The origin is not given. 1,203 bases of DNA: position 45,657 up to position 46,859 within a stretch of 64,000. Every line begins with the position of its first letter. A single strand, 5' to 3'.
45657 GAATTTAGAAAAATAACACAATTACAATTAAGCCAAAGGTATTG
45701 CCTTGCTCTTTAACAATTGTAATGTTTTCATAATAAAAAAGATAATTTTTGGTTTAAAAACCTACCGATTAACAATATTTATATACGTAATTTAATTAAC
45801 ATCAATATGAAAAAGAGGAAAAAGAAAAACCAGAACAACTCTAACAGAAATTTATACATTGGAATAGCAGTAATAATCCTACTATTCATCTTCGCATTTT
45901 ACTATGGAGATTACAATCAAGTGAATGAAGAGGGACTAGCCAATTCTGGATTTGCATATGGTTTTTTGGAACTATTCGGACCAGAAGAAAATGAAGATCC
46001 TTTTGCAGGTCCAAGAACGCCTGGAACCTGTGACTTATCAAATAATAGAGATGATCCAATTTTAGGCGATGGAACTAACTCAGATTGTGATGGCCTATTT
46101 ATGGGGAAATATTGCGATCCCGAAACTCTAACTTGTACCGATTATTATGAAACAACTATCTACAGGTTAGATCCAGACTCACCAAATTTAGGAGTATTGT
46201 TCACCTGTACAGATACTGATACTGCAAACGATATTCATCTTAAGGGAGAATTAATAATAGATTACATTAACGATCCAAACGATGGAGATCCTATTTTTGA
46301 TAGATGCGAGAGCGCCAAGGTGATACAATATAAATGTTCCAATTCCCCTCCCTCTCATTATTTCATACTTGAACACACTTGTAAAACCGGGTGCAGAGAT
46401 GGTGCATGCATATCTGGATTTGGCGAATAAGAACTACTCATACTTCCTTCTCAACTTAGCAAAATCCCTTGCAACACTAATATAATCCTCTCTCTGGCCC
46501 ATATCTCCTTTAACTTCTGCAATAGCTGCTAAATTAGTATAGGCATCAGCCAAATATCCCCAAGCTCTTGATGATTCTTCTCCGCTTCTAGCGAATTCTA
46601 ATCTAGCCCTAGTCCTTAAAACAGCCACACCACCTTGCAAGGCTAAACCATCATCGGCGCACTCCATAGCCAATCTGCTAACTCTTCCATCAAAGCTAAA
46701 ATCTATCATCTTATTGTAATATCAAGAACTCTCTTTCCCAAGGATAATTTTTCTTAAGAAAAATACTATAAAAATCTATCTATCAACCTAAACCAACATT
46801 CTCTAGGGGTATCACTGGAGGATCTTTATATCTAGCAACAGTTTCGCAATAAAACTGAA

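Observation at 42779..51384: Three dispersed paralogous Cys-rich membrane-anchored proteins with a conserved N-terminal module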

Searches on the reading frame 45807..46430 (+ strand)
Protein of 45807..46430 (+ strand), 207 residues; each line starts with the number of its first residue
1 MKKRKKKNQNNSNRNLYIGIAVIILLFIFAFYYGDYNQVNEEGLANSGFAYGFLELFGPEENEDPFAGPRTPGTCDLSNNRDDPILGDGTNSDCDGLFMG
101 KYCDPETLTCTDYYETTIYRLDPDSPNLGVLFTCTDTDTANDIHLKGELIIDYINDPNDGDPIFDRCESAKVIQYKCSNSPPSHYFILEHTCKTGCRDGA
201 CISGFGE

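Call 5: search_protein_families(library=pfam, proteins=[window:45807-46430:+], max_evalue=1)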
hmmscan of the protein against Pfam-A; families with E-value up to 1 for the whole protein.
window:45807-46430:+ (207 aa): 0 families

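Call 8: search_protein_families(library=ncbifam, proteins=[window:45807-46430:+], max_evalue=1)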
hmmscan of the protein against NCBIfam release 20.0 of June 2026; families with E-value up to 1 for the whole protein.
window:45807-46430:+ (207 aa): 1 family
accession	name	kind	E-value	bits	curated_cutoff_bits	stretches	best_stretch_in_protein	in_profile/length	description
NF033860.0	Wzy_O6_O28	subfamily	0.025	13.5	75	1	2-47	66-113/385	oligosaccharide repeat unit polymerase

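Call 10: find_homologous_proteins(query=window:45807-46427:+, max_evalue=0.1)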
Query window:45807-46427:+ (207 aa): 3 proteins with E <= 0.1 among 48 candidates.
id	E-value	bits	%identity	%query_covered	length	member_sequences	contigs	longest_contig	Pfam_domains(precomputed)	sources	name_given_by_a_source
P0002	1.2e-141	488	100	100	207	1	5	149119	-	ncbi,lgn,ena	-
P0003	3.5e-23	100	32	84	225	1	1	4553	-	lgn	-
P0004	2.6e-6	45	60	22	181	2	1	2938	-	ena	-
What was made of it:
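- Tried and rejected: B found two relatives (call 10).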

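Call 18: find_encoding_contigs(protein=P0003, flank=10000, max_places=4)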
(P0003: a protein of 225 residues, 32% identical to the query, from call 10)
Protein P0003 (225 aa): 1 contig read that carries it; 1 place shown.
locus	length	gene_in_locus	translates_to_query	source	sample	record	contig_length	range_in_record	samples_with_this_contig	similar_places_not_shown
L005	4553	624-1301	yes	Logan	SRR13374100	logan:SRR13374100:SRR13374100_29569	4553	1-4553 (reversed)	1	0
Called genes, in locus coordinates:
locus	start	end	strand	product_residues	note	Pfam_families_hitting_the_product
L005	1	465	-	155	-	?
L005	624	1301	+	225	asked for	-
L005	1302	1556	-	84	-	-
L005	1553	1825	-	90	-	-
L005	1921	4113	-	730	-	PF00009:GTP_EFTU, PF03144:GTP_EFTU_D2, PF22042:EF-G_D2, PF14492:EFG_III, PF03764:EFG_IV, PF00679:EFG_C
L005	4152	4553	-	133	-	?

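Call 19: find_encoding_contigs(protein=P0004, flank=10000, max_places=4)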
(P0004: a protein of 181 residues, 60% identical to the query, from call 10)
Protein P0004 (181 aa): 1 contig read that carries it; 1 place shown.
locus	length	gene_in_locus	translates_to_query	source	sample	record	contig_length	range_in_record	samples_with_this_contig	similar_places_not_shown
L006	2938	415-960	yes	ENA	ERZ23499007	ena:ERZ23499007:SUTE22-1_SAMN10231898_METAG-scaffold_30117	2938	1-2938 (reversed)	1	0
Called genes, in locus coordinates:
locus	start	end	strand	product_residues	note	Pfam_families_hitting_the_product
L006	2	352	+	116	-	?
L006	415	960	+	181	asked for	-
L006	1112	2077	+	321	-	PF01916:DS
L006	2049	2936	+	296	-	?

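Call 20: search_protein_families(library=pfam, proteins=[L005:1-465:-, L005:1302-1556:-, L005:1553-1825:-, L005:4152-4553:-, L006:2-352:+, L006:2049-2936:+, P0003, P0004], max_evalue=0.1)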
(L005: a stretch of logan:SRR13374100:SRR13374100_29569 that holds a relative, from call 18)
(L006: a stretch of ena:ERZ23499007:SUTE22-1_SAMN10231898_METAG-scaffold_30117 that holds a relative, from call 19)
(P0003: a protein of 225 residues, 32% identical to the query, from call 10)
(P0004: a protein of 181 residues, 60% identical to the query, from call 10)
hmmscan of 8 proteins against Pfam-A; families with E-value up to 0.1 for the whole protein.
L005:1-465:- (155 aa): 1 family
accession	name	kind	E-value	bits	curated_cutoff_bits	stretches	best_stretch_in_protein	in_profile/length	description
PF01916.23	DS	-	7.6e-38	130.9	27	1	18-150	1-134/288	Deoxyhypusine synthase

L005:1302-1556:- (84 aa): 0 families

L005:1553-1825:- (90 aa): 0 families

L005:4152-4553:- (133 aa): 1 family
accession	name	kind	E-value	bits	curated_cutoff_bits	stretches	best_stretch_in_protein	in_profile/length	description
PF00177.27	Ribosomal_S7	-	3.9e-31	108.1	24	1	11-133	31-148/148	Ribosomal protein S7p/S5e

L006:2-352:+ (116 aa): 0 families

L006:2049-2936:+ (296 aa): 2 families
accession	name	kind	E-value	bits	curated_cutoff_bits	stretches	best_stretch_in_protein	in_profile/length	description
PF02784.22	Orn_Arg_deC_N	-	3.4e-18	66.4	23.4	1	20-234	15-246/247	Pyridoxal-dependent decarboxylase, pyridoxal binding domain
PF21728.3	PADR1_N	-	0.05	14.5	25.7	1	160-186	8-34/60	PADR1, N-terminal helical domain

P0003 (225 aa): 2 families
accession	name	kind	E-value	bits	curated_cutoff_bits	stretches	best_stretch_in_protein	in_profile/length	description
PF17907.7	AWS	-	0.0058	17.1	23.3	1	80-112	1-31/39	AWS domain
PF23416.1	DUF7107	-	0.015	16.1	24.6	1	75-96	26-47/48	Domain of unknown function (DUF7107)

P0004 (181 aa): 1 family
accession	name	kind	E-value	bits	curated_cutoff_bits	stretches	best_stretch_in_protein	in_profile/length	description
PF16020.10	Deltameth_res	-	0.0091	16.2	27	1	3-35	11-43/52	Deltamethrin resistance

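Call 70: search_protein_families(library=phrogs, proteins=[window:45807-46430:+], max_evalue=0.01)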
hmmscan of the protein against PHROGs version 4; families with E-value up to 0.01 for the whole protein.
window:45807-46430:+ (207 aa): 0 families

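Call 75: predict_structure(alignment_id=A7)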
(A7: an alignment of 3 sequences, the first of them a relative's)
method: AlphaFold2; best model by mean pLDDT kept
length: 207 residues; sequences in the alignment: 3
mean_pLDDT: 45.9   pTM: 0.32
mean pLDDT of the five models: 45.9, 40.5, 39.4, 36.8, 36.7
residues with pLDDT >= 90: 0; 70-90: 15; 50-70: 63; < 50: 129
segments of 3 or more residues with pLDDT < 50: 4-9, 34-103, 125-165, 203-207
pLDDT, mean of each block of 10 residues (from residue 1): 46 69 77 46 37 33 29 27 29 31 50 58 48 45 39 38 50 58 59 54 41
secondary structure, 60 per line:
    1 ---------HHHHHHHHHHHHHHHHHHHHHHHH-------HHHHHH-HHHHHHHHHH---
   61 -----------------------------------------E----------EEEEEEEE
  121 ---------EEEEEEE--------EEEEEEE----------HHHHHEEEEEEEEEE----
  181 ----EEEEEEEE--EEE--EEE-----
elements in order: H10-33 H41-46 H48-57 E113-120 E130-136 E145-151 H162-166 E167-176 E185-192 E195-197 E200-202
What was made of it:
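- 46029..46427 (+): B ectodomain (residues 75-207): 10 Cys, CTDTD...KG...C motif type, predicted beta-rich at low confidence. The AlphaFold2 model has mean pLDDT 46, so no fold can be assigned (call 75).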

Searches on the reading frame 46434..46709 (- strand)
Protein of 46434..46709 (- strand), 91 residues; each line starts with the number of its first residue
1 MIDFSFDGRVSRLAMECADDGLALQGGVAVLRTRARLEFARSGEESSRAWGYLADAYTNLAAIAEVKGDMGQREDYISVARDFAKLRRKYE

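Call 5: search_protein_families(library=pfam, proteins=[window:46434-46709:-], max_evalue=1)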
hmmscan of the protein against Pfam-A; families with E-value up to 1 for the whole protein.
window:46434-46709:- (91 aa): 1 family
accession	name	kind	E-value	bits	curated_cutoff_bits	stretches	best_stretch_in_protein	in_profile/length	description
PF18726.6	HEPN_SAV_6107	-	0.036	15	27.2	1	23-66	18-59/98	SAV_6107-like HEPN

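Call 70: search_protein_families(library=phrogs, proteins=[window:46434-46709:-], max_evalue=0.01)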
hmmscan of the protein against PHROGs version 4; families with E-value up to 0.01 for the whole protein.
window:46434-46709:- (91 aa): 0 families
